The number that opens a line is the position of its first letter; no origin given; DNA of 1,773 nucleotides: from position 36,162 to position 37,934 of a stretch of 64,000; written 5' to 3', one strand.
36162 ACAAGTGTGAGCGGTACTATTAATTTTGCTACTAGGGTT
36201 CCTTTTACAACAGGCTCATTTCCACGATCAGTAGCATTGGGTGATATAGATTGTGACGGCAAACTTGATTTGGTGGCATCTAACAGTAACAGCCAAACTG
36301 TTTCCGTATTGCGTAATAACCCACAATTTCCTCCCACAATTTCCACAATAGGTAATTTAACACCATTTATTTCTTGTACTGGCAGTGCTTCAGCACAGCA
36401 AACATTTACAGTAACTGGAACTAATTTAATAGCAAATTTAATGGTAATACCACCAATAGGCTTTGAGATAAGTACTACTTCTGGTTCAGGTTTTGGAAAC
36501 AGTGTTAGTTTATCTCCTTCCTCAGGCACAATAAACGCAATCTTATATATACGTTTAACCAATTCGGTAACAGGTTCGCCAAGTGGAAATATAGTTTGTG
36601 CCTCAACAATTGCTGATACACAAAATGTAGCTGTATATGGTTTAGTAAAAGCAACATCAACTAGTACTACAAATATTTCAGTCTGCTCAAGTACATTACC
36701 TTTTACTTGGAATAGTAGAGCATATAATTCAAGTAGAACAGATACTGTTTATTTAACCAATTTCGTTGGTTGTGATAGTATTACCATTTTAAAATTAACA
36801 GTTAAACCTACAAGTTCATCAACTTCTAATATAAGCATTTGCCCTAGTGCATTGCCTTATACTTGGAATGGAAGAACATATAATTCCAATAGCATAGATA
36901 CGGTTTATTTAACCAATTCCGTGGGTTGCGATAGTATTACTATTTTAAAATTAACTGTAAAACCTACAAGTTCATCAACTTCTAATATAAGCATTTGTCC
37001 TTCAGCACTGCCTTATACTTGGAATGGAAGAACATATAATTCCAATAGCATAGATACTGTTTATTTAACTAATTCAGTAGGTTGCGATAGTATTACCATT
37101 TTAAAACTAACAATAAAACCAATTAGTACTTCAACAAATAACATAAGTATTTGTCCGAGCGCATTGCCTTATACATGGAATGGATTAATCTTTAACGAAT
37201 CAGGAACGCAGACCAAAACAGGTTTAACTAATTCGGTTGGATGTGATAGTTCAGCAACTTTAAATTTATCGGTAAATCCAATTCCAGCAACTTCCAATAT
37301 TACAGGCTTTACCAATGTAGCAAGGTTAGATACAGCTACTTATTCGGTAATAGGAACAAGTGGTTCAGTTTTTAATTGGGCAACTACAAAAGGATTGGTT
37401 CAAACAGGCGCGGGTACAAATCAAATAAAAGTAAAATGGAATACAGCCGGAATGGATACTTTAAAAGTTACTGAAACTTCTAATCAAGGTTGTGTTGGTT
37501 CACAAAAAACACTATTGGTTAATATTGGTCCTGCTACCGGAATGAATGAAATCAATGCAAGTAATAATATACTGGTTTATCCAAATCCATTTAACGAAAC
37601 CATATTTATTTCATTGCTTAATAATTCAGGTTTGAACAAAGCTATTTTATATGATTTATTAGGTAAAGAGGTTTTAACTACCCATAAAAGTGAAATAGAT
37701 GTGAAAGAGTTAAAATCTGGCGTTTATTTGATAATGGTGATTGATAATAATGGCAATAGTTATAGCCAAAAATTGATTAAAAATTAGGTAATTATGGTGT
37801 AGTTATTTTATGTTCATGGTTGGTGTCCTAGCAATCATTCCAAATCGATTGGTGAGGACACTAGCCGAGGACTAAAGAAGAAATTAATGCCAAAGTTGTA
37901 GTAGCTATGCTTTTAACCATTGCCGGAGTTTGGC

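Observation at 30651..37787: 2378-aa T9SS giant with four tandem [IPT + seven-bladed FG-GAP beta-propeller] modules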

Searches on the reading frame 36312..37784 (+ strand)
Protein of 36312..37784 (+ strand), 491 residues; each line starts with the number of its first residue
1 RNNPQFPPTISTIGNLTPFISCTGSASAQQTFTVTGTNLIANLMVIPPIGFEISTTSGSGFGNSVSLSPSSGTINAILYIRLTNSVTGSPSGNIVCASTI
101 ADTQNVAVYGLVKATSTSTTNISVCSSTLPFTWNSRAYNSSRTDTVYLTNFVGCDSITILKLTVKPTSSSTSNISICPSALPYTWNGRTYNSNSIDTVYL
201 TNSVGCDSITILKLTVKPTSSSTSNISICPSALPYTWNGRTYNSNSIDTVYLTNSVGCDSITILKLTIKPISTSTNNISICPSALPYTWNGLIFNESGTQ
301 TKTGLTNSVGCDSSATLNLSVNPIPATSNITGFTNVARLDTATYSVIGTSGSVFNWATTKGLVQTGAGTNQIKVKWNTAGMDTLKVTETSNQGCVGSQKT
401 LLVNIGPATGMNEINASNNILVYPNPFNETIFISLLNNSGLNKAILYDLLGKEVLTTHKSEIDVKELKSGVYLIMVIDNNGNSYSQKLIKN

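Call 22: find_related_loci(query=window:36312-37784:+, collection=genome_contigs, flank=10000)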
Query window:36312-37784:+ (491 aa) in genome_contigs; peptide patterns used: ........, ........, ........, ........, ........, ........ (x = any residue, [..] = any of these).
91 stretches matched a pattern; 16 encode a relative of the query (tblastn E <= 1e-3); 15 distinct loci.
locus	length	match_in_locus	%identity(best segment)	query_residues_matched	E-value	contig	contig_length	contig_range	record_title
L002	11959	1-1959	58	1-491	2e-151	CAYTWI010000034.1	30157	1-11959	MAG TPA_asm: uncultured Bifidobacterium sp. isolate binchicken_co214_22 genome assembly, contig: NODE_1329_length_30157_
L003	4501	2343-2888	75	311-491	8e-85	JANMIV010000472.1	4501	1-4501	MAG: Bacteroidota bacterium isolate OTE_70_concoct_158_sub OTE_70_k141_1006555, whole genome shotgun sequence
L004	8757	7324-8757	64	112-329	1e-80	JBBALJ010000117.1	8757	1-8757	MAG: Bacteroidia bacterium isolate EUL_060 ctg117-EUL_060, whole genome shotgun sequence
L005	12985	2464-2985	53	317-491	5e-48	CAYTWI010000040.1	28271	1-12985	MAG TPA_asm: uncultured Bifidobacterium sp. isolate binchicken_co214_22 genome assembly, contig: NODE_1494_length_28271_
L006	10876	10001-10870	41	118-329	2e-29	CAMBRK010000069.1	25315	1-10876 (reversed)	MAG: Aureispira sp. CCB-QB1 isolate MiH-14oct19-171 genome assembly, contig: MiH-14oct19-C3710, whole genome shotgun seq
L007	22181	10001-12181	34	78-323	4e-29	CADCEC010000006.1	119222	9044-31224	MAG: uncultured Bacteroidetes bacterium isolate RUG14564 genome assembly, contig: RUG14564_asm_6, whole genome shotgun s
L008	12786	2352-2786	40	116-326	4e-25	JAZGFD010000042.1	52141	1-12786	MAG: Saprospiraceae bacterium isolate SCS4bin.38 SCS4bin.38_42, whole genome shotgun sequence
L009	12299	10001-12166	32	84-332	8e-25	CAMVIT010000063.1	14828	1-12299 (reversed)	MAG TPA_asm: uncultured Bacteroidales bacterium isolate SRR8387720_bin.39_metaWRAP_v1.3_MAG genome assembly, contig: ERZ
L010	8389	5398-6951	38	94-331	3e-24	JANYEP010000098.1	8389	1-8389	MAG: Chitinophagaceae bacterium isolate 338R_metabinner_28 338R_k141_701514, whole genome shotgun sequence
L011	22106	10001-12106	35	106-332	2e-24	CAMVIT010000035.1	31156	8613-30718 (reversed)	MAG TPA_asm: uncultured Bacteroidales bacterium isolate SRR8387720_bin.39_metaWRAP_v1.3_MAG genome assembly, contig: ERZ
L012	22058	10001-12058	35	101-328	5e-24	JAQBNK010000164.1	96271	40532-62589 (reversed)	MAG: Chitinophagaceae bacterium isolate RYN_291 scaffold_1132062, whole genome shotgun sequence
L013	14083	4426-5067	35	122-334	5e-24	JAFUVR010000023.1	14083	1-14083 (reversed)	MAG: Bacteroidales bacterium isolate RGIG4868 Roe_deer_Rumen-1__c93705, whole genome shotgun sequence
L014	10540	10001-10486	37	156-322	8e-19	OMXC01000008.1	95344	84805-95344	uncultured Bacteroidales bacterium isolate RUG061 genome assembly, contig: scaffold_171, whole genome shotgun sequence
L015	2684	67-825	30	47-321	9e-15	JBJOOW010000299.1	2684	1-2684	MAG: Bacteroidota bacterium isolate watershed3_2019_sw_WHONDRS-S19S_0084_B_bin.16 scaffold_1246472, whole genome shotgun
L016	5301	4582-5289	34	126-421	2e-11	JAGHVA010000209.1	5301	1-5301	MAG: Candidatus Colimorpha onthohippi isolate E5_36 c_000000286159, whole genome shotgun sequence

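Call 58: predict_structure(alignment_id=A2)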
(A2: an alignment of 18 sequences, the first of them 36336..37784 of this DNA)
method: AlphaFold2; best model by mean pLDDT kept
length: 483 residues; sequences in the alignment: 18
mean_pLDDT: 76.0   pTM: 0.39
mean pLDDT of the five models: 76.0, 75.9, 74.3, 73.4, 72.4
residues with pLDDT >= 90: 117; 70-90: 202; 50-70: 115; < 50: 49
segments of 3 or more residues with pLDDT < 50: 1-4, 16-20, 78-93, 101-106, 142-146, 402-409
pLDDT, mean of each block of 10 residues (from residue 1): 47 49 53 60 63 63 55 56 41 49 50 76 82 78 53 76 79 82 85 66 80 79 83 87 67 81 83 92 92 82 83 92 92 92 93 90 92 94 92 89 44 76 81 90 92 89 91 88 85
secondary structure, 60 per line:
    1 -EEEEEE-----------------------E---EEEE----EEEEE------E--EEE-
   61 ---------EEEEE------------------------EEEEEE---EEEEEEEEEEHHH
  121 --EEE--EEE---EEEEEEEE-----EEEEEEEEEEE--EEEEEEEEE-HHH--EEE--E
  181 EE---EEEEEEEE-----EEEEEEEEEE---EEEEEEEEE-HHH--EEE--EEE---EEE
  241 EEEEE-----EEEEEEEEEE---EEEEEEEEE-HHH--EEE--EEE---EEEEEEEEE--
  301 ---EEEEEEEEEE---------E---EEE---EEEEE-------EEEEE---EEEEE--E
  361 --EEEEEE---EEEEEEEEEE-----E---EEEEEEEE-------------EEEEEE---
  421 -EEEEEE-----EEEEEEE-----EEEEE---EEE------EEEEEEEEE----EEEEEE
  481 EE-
elements in order: E2-7 E35-38 E43-47 E57-59 E70-74 E99-104 E108-117 E123-125 E128-130 E134-141 E147-157 E160-168 E175-177 E180-182 E186-193 E199-208 E212-220 E227-229 E232-234 E238-245 E251-260 E264-272 E279-281 E284-286 E290-298 E304-313 E327-329 E333-337 E345-349 E353-357 E363-368 E372-381 E391-398 E412-417 E422-427 E433-439 E445-449 E453-455 E462-470 E475-482

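Call 61: fold_search(model_id=the predicted structure, library=pdb)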
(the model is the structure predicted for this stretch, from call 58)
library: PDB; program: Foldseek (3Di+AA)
matches with E <= 10: 1692; with E <= 0.001: 146
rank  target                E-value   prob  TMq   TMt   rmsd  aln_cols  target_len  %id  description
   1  9flw_A                4.5e-13  1.00  0.19  0.18  27.4       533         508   14  CryoEM structure of the fragment-6 (3571-4078) in the grappling hook protein A (GhpA) in the bacterium Aureispira sp.  (released 2024-10-16)
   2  9flp_A                5.7e-12  1.00  0.23  0.14  25.4       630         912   15  CryoEM structure of the neck (1403-2314) in the grappling hook protein A (GhpA) in the bacterium Aureispira sp. CCB-QB (released 2024-10-16)
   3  9fly_A                6.2e-10  1.00  0.22  0.14  24.9       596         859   14  CryoEM structure of the base (4151-5009) in the grappling hook protein A (GhpA) in the bacterium Aureispira sp. CCB-QB (released 2024-10-16)
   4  9fls_A                6.1e-09  1.00  0.20  0.28  40.5       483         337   13  CryoEM structure of the fragment-3 (2061-2397) in the grappling hook protein A (GhpA) in the bacterium Aureispira sp.  (released 2024-10-16)
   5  9flu_A                1.9e-08  1.00  0.20  0.28  27.9       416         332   15  CryoEM structure of the fragment-1 (3402-3733) in the grappling hook protein A (GhpA) in the bacterium Aureispira sp.  (released 2024-10-16)
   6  9flx_A                2.2e-08  1.00  0.20  0.26  20.9       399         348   16  CryoEM structure of the fragment-4 (4074-4421) in the grappling hook protein A (GhpA) in the bacterium Aureispira sp.  (released 2024-10-16)
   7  9g8b_A                4.5e-08  1.00  0.20  0.27  21.5       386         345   16  CryoEM structure of the fragment-2 (2892-3236) in the grappling hook protein A (GhpA) in the bacterium Aureispira sp.  (released 2024-10-16)
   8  9flv_A                8.5e-08  1.00  0.23  0.26  15.5       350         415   16  CryoEM structure of the fragment-5 (2393-2807) in the grappling hook protein A (GhpA) in the bacterium Aureispira sp.  (released 2024-10-16)
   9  9g93_A                6.0e-07  1.00  0.16  0.13  56.6       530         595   10  CryoET structure of the in vitro grown Bacillus anthracis Sap S-layer (released 2024-12-18)
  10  7r5k_10               6.6e-07  1.00  0.16  0.06  26.8       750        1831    9  Human nuclear pore complex (constricted) (released 2022-06-22)
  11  6qx4_B                6.9e-07  1.00  0.19  0.16  47.5       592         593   11  Structure of the Bacillus anthracis Sap S-layer assembly domain (released 2019-07-31)
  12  6u6t_B                8.0e-07  1.00  0.17  0.27  19.0       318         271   11  Neuronal growth regulator 1 (NEGR1) (released 2020-08-12)
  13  9ijj_4J               8.0e-07  1.00  0.18  0.14  24.4       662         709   10  In situ structure of the central apparatus in mouse sperm axoneme. (released 2025-06-04)
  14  9rcu_A                8.4e-07  1.00  0.18  0.28  13.4       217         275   13  Cardioderma bat coronavirus 2B receptor binding domain in complex with human CEACAM6 (released 2026-04-08)
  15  6u6t_A                1.9e-06  1.00  0.18  0.29  18.6       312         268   12  Neuronal growth regulator 1 (NEGR1) (released 2020-08-12)
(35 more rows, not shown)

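Call 65: search_solved_structures(query=L006:10001-10870:+, max_evalue=0.001, show_alignments=0)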
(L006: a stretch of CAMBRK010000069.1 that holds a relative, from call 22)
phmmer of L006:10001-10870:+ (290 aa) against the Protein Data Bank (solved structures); distinct sequences matched with E-value up to 0.001: 0.

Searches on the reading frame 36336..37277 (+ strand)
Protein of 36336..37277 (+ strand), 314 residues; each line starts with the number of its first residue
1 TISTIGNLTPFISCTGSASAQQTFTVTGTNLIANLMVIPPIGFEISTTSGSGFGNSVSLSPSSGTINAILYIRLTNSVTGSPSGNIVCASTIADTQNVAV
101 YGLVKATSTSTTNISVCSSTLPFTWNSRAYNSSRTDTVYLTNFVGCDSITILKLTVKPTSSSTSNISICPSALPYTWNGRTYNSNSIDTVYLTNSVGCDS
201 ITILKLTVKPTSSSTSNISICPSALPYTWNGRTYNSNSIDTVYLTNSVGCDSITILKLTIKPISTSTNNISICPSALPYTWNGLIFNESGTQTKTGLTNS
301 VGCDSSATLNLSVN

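Call 48: search_protein_representatives(protein=window:36336-37277:+)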
Query: 314 residues. Proteins with E-value up to 0.001 (for the whole library): 14901; up to 1e-10: 8729; up to 1e-30: 2957. The best 150 are listed.
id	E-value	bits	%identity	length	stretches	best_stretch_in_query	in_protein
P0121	0.0e+00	2059.9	34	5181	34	107-314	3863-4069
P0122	0.0e+00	1807.3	51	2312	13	104-313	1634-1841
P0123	0.0e+00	1484.5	51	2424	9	104-313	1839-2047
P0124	0.0e+00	1363.8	39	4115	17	115-291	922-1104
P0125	0.0e+00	1339.3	54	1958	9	104-308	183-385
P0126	0.0e+00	1242.3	45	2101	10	104-313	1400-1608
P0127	0.0e+00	1188.2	36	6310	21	122-313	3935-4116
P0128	0.0e+00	1175.0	39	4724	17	110-313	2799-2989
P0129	0.0e+00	1154.4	46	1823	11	107-314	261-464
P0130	0.0e+00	1117.1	39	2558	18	115-313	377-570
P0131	0.0e+00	1087.9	42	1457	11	115-314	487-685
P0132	0.0e+00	1077.2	42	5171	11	115-314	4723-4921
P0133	0.0e+00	1072.8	37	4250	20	136-314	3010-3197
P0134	0.0e+00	1068.1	48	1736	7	107-313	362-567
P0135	0.0e+00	1031.8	42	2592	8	108-313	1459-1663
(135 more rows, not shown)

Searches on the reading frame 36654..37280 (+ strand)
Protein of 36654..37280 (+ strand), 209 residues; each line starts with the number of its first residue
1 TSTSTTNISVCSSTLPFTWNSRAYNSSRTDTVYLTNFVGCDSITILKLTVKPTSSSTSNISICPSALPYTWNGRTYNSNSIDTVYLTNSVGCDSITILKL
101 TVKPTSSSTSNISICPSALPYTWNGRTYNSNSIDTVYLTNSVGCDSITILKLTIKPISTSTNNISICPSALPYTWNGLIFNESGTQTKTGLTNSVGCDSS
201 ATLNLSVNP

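Call 19: search_protein_families(library=pfam, proteins=[window:36654-37280:+], max_evalue=10)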
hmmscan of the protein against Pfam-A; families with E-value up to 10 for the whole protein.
window:36654-37280:+ (209 aa): 8 families
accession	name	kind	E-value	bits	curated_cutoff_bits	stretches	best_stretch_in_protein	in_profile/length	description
PF16862.10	Glyco_hydro_79C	-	2.5e-08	35.2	27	3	20-80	17-72/103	Glycosyl hydrolase family 79 C-terminal beta domain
PF07038.16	Circovir2_Orf4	-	0.0039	17.8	25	2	23-49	17-43/59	Circovirus 2, anti-apoptotic ORF4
PF12158.14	DUF3592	-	0.0052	17.9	25.3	2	51-79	13-37/84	Domain of unknown function (DUF3592)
PF11108.13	Phage_glycop_gL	-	0.018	15.5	25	1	80-115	18-52/102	Viral glycoprotein L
PF00923.25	TAL_FSA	-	0.055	13.2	27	0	19-53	198-232/285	Transaldolase/Fructose-6-phosphate aldolase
PF19869.4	DUF6342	-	0.073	13.8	25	0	102-146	28-72/99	Family of unknown function (DUF6342)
PF06758.18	Olduvai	-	0.27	11.8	23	0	79-92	30-43/68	Olduvai domain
PF22870.1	YibX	-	0.6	10.9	27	0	151-172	3-24/80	Protein YibX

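Call 62: search_solved_structures(query=window:36654-37280:+, max_evalue=0.01, show_alignments=2)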
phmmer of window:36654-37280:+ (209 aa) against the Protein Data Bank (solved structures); distinct sequences matched with E-value up to 0.01: 0.

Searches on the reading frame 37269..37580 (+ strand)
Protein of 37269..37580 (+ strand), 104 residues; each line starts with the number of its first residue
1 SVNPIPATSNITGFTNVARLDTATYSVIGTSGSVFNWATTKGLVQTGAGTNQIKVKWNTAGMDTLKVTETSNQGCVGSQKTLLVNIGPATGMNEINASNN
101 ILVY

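Call 19: search_protein_families(library=pfam, proteins=[window:37269-37580:+], max_evalue=10)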
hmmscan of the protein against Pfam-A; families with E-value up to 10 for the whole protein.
window:37269-37580:+ (104 aa): 2 families
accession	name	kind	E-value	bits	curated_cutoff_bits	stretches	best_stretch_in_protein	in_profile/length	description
PF19408.5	PKD_6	-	2.3e-05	25.1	25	1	7-79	4-78/82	PKD-like domain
PF19406.5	PKD_5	-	0.021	15.2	25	1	20-88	9-86/88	PKD-like domain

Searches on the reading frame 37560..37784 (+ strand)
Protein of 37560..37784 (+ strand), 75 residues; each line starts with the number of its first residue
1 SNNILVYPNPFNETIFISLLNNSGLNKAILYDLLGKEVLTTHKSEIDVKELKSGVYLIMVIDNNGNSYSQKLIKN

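Call 19: search_protein_families(library=pfam, proteins=[window:37560-37784:+], max_evalue=10)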
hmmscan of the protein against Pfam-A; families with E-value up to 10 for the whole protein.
window:37560-37784:+ (75 aa): 1 family
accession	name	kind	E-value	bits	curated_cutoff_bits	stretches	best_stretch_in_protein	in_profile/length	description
PF18962.6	Por_Secre_tail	-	1.9e-13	51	27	1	6-73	1-74/75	Secretion system C-terminal sorting domain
